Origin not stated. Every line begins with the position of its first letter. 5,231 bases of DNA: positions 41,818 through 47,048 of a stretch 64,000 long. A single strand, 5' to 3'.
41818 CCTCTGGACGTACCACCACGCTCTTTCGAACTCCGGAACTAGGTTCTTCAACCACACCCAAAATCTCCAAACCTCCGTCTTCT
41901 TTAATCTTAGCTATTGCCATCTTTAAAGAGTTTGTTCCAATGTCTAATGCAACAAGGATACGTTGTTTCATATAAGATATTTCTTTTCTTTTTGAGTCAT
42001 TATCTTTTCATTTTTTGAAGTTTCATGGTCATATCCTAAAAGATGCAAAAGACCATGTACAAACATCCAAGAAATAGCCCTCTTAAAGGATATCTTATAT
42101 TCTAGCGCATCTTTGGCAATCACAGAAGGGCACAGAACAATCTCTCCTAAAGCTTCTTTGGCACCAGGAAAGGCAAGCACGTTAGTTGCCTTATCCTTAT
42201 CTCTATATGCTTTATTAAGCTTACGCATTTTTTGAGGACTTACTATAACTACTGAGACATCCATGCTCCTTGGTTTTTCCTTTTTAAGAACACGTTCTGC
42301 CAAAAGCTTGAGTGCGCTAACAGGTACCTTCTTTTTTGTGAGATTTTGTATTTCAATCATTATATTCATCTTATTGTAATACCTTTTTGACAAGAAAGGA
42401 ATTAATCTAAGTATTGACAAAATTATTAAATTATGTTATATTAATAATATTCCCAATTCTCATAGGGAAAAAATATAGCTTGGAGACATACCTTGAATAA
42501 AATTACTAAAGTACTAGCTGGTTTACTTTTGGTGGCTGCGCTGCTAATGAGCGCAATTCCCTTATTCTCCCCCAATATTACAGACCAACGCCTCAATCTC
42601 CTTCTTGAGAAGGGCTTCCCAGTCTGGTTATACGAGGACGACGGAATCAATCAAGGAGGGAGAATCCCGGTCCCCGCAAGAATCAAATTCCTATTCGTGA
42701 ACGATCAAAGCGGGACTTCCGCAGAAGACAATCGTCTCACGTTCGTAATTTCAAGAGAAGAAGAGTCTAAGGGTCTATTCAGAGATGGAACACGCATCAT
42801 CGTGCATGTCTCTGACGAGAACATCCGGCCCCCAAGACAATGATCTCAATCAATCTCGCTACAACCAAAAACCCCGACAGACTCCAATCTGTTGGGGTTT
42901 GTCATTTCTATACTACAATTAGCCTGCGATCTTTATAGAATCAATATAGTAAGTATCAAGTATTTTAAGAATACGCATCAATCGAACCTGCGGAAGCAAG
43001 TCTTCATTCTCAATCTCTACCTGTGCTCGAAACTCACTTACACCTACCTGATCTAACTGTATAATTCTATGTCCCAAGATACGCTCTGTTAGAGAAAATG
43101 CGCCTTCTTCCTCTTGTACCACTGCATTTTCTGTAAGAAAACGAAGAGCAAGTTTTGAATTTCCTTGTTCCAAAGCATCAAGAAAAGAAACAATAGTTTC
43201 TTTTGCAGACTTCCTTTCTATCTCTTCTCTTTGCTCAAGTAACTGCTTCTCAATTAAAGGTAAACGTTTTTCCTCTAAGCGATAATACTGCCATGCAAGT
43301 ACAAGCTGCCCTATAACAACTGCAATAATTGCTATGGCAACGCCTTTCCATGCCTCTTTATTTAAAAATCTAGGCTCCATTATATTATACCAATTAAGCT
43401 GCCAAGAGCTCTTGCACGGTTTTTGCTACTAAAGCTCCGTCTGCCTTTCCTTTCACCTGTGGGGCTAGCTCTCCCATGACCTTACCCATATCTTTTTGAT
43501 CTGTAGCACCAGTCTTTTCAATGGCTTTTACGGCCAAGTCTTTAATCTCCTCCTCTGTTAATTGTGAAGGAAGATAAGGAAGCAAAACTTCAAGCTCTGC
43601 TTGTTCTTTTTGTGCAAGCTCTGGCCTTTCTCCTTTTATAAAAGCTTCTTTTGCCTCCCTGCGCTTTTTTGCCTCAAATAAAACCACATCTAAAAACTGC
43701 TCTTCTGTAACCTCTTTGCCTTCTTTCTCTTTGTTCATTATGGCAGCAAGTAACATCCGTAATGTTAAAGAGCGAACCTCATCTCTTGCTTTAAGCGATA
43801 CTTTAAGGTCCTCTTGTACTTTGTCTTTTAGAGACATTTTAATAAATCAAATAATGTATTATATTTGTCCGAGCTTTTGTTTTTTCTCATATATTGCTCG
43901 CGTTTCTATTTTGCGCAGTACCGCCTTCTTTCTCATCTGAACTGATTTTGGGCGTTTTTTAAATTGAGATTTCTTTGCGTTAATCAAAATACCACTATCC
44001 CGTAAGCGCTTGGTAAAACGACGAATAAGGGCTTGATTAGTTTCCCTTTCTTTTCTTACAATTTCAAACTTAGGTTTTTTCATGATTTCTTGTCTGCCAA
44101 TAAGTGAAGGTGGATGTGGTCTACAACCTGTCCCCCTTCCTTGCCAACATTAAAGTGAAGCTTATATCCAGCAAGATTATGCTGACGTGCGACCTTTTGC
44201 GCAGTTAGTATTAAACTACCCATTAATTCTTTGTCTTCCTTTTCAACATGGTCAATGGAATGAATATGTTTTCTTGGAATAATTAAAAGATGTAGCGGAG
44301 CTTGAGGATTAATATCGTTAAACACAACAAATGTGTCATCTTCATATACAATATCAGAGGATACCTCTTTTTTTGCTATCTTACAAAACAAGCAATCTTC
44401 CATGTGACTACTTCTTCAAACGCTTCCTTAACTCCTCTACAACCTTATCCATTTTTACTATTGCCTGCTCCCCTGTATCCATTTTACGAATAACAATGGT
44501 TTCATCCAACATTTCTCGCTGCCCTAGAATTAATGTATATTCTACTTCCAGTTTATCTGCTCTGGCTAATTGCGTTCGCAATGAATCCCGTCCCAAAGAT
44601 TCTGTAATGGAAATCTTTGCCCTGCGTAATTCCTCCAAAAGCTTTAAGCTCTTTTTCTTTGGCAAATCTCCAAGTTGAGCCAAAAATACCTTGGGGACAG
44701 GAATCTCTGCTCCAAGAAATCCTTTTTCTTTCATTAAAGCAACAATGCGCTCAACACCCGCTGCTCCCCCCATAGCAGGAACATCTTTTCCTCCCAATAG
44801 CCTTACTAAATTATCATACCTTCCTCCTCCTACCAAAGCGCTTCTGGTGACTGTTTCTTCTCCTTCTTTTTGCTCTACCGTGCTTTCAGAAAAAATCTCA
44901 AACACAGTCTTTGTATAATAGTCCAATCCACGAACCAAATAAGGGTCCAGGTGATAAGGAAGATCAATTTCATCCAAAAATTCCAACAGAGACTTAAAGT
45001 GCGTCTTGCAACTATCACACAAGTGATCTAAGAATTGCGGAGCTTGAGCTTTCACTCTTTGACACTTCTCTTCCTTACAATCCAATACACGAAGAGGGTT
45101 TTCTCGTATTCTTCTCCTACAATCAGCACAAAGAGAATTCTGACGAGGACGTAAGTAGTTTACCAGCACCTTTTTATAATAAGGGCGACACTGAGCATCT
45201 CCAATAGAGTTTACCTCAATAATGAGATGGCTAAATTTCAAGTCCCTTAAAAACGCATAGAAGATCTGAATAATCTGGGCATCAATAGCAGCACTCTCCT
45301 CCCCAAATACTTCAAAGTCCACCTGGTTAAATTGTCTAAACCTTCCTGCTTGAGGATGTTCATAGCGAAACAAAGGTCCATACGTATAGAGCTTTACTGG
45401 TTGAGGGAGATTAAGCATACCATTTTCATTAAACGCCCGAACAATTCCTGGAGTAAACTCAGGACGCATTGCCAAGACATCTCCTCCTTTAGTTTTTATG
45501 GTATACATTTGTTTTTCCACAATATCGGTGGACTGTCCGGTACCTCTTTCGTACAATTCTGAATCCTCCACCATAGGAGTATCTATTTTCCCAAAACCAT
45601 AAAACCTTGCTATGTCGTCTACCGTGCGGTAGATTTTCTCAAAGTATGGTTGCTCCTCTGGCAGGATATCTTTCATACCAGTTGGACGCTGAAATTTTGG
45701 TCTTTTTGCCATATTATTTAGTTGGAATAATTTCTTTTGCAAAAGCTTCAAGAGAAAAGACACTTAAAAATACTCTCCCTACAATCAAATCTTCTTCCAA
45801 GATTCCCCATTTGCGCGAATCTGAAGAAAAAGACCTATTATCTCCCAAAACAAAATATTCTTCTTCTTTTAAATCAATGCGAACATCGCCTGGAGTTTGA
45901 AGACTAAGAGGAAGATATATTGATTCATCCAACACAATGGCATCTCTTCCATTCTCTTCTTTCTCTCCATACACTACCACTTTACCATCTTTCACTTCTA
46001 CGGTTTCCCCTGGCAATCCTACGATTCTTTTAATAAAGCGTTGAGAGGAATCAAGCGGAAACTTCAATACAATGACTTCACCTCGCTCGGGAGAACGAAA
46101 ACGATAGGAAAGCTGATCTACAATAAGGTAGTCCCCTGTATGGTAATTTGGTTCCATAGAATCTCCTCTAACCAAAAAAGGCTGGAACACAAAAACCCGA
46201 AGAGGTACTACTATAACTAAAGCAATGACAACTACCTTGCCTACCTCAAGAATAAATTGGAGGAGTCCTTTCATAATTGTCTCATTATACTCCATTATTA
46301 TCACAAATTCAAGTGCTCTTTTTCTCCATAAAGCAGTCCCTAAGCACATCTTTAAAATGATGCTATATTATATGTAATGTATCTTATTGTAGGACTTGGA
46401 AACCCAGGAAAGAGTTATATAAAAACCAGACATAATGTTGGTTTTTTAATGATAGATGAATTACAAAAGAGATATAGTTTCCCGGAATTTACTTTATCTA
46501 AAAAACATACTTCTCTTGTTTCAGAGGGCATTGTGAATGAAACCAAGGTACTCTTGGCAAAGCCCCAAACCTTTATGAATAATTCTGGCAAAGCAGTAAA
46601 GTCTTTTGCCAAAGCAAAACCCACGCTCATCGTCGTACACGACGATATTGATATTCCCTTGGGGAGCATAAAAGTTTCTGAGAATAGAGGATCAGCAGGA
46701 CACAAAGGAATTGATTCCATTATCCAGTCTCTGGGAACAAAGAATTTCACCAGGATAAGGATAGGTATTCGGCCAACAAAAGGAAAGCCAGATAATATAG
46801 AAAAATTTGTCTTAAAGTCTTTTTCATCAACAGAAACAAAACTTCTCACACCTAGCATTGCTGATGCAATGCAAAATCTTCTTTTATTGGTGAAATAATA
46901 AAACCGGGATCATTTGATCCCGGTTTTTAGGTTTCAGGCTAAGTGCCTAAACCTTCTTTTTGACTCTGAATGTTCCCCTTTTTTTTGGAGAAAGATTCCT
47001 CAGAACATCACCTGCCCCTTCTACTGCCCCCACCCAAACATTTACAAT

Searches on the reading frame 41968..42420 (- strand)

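Call 53: search_protein_families(library=pfam, proteins=[window:41968-42420:-], max_evalue=0.001)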
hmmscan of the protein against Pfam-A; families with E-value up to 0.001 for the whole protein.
window:41968-42420:- (150 aa): 1 family
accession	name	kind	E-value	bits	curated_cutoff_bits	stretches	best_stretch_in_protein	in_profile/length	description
PF02130.23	YbeY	-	5.7e-35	120.4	25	1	37-149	11-126/129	Endoribonuclease YbeY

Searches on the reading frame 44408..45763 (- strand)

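Call 53: search_protein_families(library=pfam, proteins=[window:44408-45763:-], max_evalue=0.001)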
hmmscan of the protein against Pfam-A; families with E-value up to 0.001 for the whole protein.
window:44408-45763:- (451 aa): 3 families
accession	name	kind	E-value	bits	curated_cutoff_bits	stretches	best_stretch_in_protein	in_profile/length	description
PF13393.11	tRNA-synt_His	-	4.8e-40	138.1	25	1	29-340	1-308/308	Histidyl-tRNA synthetase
PF00587.30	tRNA-synt_2b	-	8.7e-15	55.7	29.3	1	87-346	1-177/179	tRNA synthetase class II core domain (G, H, P, S and T)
PF03129.25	HGTP_anticodon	-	1.3e-12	48.1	21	1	370-448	16-94/94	Anticodon binding domain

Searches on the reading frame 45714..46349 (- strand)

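Call 53: search_protein_families(library=pfam, proteins=[window:45714-46349:-], max_evalue=0.001)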
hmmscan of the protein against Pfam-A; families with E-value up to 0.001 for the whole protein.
window:45714-46349:- (211 aa): 2 families
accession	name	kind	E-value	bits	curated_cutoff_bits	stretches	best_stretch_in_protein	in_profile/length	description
PF10502.14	Peptidase_S26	-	4e-44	151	22.9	1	34-197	2-167/168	Signal peptidase, peptidase S26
PF00717.28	Peptidase_S24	-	1.8e-06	28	23.3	1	60-117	40-89/116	Peptidase S24-like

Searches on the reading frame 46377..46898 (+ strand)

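Call 53: search_protein_families(library=pfam, proteins=[window:46377-46898:+], max_evalue=0.001)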
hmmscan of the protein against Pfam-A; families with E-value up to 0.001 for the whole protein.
window:46377-46898:+ (173 aa): 1 family
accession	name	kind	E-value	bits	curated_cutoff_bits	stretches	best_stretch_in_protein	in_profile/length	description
PF01195.25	Pept_tRNA_hydro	-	3.8e-54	183.8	27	1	3-171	1-170/183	Peptidyl-tRNA hydrolase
